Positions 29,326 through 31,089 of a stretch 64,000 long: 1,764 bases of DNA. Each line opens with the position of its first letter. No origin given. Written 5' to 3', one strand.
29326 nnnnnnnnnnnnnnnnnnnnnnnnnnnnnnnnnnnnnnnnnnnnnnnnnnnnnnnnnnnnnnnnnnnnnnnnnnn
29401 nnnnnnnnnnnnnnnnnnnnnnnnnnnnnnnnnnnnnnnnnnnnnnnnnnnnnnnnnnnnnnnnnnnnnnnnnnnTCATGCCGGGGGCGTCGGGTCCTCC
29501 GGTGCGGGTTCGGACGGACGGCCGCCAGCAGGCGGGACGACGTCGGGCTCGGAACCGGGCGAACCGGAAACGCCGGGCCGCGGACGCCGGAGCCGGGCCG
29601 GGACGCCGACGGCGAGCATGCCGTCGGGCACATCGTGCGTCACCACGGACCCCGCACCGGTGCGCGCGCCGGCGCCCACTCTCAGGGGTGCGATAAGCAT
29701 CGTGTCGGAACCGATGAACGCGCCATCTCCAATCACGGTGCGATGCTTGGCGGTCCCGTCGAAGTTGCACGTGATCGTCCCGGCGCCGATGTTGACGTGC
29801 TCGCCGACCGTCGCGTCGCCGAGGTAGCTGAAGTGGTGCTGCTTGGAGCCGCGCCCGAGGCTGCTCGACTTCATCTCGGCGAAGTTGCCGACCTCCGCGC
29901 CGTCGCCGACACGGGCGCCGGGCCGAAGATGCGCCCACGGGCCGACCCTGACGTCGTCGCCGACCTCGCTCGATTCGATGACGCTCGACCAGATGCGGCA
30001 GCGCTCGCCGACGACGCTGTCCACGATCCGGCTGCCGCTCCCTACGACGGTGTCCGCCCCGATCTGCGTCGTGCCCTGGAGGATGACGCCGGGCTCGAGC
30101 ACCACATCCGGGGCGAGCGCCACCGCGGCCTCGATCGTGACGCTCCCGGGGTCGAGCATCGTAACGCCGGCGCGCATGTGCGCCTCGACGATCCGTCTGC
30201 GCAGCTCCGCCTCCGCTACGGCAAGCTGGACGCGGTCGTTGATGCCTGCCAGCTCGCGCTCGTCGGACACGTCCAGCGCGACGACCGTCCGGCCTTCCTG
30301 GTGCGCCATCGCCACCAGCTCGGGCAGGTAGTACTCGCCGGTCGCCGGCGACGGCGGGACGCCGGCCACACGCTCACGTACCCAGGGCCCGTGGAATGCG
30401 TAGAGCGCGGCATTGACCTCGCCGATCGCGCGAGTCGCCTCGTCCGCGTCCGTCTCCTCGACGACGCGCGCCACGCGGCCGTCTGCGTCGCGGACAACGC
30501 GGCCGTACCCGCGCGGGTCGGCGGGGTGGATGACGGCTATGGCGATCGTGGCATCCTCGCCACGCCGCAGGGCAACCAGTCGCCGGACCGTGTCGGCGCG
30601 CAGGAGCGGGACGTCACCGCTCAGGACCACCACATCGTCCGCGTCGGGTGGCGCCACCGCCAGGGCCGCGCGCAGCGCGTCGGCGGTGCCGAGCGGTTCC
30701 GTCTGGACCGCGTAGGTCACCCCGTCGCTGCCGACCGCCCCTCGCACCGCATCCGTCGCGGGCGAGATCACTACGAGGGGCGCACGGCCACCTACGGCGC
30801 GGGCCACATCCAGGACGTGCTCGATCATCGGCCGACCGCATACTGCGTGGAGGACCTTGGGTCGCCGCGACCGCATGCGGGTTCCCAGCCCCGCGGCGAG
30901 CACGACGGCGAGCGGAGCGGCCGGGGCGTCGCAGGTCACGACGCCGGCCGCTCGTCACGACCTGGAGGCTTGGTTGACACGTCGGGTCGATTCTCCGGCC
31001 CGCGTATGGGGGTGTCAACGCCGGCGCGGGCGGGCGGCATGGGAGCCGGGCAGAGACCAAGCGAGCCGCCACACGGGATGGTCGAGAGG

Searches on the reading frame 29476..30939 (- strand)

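Call 32: search_protein_families(library=pfam, proteins=[window:29476-30939:-], max_evalue=0.001)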
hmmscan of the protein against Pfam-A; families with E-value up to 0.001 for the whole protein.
window:29476-30939:- (487 aa): 6 families
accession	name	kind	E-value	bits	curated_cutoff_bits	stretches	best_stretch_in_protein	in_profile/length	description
PF00132.30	Hexapep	-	2.9e-26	90.5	27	3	324-355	2-33/36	Bacterial transferase hexapeptide (six repeats)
PF12804.13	NTP_transf_3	-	9.2e-22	78.4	27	1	11-137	1-123/160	MobA-like NTP transferase domain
PF00483.29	NTP_transferase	-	6.5e-17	62.4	21.2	1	11-213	2-210/245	Nucleotidyl transferase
PF25084.1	LbH_EIF2B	-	2.5e-11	44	54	1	276-358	7-89/105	EIF2B subunit epsilon LbH domain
PF01128.25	IspD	-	7.1e-08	32.9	27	1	11-135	3-128/221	2-C-methyl-D-erythritol 4-phosphate cytidylyltransferase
PF25087.1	GMPPB_C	-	4e-05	23.7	39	0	267-332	17-83/110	GMPPB C-terminal domain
